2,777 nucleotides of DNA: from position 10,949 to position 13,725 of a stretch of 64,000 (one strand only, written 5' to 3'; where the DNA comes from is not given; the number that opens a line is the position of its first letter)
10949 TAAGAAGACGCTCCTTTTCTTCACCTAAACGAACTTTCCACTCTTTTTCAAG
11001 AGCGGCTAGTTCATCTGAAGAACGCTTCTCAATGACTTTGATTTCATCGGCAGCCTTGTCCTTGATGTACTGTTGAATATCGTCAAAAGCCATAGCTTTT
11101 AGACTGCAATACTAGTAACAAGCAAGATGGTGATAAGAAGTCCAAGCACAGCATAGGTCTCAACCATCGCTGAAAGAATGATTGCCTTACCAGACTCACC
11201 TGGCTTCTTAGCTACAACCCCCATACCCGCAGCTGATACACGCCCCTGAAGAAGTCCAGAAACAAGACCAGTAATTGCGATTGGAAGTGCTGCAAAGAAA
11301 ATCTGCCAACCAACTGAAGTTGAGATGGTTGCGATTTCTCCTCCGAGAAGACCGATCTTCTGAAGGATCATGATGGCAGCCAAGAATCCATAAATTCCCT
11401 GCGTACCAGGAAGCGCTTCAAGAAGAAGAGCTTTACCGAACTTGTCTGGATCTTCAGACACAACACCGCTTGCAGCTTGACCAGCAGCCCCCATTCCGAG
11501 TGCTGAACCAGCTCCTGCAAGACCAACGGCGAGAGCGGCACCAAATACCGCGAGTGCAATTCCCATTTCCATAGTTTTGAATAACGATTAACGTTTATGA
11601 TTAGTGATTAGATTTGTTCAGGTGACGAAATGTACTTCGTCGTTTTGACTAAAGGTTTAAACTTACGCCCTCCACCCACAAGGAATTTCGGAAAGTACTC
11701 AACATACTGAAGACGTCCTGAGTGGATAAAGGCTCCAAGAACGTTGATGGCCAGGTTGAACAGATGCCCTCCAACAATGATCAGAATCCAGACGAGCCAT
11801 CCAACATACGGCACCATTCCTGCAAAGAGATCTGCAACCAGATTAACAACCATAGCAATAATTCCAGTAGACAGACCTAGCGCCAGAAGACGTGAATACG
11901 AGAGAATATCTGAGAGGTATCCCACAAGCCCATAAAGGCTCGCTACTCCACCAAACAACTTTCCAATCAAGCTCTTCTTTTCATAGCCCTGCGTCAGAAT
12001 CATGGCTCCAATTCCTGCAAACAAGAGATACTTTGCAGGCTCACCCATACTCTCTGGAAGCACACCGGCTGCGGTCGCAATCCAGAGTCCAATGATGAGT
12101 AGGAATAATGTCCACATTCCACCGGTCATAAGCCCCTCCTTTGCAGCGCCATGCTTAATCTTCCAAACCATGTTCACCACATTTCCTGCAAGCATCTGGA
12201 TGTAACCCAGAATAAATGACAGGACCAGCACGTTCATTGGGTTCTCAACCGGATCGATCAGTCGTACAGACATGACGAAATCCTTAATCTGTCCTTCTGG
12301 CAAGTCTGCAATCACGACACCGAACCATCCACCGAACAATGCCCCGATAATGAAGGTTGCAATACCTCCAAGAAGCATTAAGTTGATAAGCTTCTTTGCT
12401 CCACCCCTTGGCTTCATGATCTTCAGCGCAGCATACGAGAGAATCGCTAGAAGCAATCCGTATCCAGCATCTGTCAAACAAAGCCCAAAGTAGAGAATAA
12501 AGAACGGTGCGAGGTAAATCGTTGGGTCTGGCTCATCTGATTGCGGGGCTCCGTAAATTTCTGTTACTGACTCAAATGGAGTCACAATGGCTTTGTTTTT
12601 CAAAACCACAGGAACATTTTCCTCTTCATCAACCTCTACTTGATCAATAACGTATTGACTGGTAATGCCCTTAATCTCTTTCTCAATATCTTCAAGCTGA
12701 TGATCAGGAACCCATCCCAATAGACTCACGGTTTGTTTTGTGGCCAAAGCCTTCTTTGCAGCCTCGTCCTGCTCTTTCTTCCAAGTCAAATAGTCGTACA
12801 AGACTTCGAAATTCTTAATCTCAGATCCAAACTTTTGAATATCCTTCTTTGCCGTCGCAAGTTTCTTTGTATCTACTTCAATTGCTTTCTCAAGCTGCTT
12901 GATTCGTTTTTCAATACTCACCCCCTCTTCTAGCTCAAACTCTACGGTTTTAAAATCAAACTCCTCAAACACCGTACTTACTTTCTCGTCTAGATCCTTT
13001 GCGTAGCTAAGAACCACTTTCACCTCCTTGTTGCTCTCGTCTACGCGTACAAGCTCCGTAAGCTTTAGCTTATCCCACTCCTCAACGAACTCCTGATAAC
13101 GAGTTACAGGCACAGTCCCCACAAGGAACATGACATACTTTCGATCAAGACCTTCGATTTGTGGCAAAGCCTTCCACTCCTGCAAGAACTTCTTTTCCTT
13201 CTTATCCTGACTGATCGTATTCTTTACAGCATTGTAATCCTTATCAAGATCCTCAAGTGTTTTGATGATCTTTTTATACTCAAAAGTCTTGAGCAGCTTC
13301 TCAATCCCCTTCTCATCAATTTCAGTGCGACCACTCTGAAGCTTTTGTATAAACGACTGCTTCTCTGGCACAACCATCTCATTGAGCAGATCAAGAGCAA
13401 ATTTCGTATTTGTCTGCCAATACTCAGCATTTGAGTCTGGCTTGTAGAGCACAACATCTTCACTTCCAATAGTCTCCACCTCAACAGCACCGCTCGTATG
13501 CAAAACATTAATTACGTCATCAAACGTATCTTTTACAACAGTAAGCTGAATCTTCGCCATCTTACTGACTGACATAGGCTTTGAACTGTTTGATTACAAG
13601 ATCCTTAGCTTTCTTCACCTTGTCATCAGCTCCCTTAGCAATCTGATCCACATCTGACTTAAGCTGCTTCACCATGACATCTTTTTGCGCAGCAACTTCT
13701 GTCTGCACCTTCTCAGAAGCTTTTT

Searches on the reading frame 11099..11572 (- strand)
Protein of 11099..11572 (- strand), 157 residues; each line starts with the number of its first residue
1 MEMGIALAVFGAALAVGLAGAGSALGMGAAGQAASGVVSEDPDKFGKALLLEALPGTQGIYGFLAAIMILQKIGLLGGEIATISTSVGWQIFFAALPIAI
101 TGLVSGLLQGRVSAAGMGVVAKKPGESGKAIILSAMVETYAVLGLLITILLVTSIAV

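Call 39: search_protein_families(library=pfam, proteins=[window:11099-11572:-], max_evalue=0.0001)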
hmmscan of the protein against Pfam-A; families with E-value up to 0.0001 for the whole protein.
window:11099-11572:- (157 aa): 1 family
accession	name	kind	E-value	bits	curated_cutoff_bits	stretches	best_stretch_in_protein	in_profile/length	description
PF00137.26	ATP-synt_C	-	4e-32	110.7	24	2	10-69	1-60/60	ATP synthase subunit C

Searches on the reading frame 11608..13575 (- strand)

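Call 39: search_protein_families(library=pfam, proteins=[window:11608-13575:-], max_evalue=0.0001)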
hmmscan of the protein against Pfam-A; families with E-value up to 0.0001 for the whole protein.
window:11608-13575:- (655 aa): 1 family
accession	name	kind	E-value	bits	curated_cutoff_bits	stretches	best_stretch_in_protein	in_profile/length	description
PF01496.24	V_ATPase_I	-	3.7e-16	58.7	30.7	2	158-386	181-416/815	V-type ATPase 116kDa subunit family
